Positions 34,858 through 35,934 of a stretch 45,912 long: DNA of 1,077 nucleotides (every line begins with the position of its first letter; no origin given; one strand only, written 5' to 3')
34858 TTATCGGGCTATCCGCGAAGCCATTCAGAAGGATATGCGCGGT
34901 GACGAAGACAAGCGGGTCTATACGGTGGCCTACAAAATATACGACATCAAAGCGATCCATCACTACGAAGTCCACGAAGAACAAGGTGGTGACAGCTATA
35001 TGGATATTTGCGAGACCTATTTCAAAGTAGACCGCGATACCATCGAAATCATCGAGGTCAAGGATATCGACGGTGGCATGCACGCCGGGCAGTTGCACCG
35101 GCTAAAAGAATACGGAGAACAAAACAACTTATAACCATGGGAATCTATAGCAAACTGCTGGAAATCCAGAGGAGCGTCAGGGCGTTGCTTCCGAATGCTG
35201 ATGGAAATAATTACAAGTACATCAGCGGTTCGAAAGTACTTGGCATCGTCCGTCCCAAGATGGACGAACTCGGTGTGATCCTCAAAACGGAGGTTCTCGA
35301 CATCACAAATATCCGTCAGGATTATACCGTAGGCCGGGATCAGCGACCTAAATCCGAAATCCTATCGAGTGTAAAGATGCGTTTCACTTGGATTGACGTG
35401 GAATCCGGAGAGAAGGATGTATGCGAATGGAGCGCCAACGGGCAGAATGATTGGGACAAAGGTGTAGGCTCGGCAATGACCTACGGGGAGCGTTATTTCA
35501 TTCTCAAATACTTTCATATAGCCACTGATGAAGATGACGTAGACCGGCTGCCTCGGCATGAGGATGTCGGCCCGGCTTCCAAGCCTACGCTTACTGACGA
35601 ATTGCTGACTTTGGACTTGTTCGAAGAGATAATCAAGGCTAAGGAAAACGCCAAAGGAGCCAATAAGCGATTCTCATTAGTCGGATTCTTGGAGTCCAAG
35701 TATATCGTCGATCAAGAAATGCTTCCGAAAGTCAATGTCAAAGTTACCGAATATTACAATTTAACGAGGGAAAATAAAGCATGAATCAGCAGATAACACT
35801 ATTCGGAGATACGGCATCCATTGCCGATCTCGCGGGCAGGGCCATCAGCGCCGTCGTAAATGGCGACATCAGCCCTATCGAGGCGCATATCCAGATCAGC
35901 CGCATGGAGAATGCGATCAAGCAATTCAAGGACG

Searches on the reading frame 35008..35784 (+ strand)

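Call 14: search_protein_families(library=phrogs, proteins=[window:35008-35784:+], max_evalue=0.001)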
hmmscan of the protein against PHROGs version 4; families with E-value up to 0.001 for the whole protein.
window:35008-35784:+ (258 aa): 2 families
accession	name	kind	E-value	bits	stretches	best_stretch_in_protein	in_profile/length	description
phrog_155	-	DNA, RNA and nucleotide metabolism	2e-24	87.7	1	43-205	65-213/308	Erf-like ssDNA annealing protein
phrog_2324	-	DNA, RNA and nucleotide metabolism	1.1e-21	78.4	1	43-179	8-128/193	Erf-like ssDNA annealing protein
